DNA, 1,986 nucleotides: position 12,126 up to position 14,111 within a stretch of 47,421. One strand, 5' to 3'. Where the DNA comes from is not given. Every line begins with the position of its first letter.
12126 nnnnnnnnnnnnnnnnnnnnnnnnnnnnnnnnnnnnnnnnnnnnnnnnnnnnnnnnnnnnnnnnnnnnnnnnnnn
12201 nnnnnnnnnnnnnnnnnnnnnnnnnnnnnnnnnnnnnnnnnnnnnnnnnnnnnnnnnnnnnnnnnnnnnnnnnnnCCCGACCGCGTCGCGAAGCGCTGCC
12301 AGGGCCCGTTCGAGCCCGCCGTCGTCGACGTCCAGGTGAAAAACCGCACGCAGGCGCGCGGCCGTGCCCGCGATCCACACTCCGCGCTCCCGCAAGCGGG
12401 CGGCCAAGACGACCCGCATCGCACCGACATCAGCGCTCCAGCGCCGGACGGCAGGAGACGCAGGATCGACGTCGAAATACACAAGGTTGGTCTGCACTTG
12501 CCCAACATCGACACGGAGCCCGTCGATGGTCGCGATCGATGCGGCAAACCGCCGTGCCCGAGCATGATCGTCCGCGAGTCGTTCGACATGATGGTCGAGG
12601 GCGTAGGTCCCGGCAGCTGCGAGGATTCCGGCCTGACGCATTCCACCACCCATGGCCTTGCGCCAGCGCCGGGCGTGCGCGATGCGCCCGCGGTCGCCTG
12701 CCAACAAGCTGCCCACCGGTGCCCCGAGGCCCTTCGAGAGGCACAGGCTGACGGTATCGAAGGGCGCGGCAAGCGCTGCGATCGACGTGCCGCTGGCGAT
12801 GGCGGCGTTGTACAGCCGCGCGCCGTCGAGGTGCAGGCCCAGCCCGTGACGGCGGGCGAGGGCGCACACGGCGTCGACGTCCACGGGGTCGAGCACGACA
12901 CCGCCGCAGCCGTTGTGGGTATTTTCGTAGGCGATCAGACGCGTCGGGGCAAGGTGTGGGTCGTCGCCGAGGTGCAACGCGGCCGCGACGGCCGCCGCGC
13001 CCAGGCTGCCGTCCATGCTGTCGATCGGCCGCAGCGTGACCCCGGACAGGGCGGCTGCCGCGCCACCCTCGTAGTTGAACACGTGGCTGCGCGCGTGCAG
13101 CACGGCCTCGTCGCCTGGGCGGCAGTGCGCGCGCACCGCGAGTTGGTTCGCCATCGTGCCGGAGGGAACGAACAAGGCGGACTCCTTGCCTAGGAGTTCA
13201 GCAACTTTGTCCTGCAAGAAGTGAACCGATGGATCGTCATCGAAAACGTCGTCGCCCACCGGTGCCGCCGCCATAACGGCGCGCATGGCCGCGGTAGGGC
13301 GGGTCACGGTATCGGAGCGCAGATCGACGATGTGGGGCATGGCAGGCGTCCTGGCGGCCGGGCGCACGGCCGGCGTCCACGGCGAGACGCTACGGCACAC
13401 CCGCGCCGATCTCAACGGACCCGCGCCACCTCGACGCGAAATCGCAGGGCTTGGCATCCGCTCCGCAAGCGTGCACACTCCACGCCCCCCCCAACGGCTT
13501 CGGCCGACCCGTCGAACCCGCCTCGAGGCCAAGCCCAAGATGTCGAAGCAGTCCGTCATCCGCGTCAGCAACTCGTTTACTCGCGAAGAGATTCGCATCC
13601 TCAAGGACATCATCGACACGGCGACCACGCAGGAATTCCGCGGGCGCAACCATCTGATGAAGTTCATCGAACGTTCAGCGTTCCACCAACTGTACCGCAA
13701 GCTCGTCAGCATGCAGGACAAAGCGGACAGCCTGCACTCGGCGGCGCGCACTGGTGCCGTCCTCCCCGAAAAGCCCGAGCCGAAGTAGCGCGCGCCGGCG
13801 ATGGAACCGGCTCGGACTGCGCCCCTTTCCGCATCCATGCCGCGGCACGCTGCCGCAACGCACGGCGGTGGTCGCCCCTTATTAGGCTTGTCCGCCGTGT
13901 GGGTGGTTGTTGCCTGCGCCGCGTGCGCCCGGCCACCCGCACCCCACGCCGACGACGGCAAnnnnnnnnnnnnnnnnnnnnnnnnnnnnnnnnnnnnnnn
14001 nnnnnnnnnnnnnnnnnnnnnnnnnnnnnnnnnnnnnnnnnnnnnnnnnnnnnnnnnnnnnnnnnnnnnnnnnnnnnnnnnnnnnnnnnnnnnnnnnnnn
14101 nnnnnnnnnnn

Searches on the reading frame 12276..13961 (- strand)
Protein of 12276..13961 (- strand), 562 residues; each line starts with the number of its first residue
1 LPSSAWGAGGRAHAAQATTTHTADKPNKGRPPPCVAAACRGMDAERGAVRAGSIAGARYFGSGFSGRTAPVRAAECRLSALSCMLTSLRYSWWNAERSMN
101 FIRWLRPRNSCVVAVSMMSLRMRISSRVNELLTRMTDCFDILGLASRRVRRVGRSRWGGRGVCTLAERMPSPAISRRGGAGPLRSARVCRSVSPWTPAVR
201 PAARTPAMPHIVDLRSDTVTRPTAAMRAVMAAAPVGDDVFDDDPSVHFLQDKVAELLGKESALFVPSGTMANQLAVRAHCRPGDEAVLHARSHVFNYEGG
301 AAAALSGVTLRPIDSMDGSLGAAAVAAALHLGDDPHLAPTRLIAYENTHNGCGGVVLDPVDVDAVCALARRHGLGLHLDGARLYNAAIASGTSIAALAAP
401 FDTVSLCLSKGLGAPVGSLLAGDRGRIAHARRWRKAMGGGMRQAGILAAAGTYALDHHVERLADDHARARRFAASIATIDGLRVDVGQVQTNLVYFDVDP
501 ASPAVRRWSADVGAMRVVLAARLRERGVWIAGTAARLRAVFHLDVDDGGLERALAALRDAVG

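Call 94: search_protein_families(library=pfam, proteins=[window:12276-13961:-], max_evalue=0.001)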
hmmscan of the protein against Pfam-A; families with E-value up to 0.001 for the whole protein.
window:12276-13961:- (562 aa): 1 family
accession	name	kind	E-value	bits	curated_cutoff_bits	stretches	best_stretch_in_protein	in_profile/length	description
PF01212.27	Beta_elim_lyase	-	1.5e-99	333.4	27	1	213-497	1-286/288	Beta-eliminating lyase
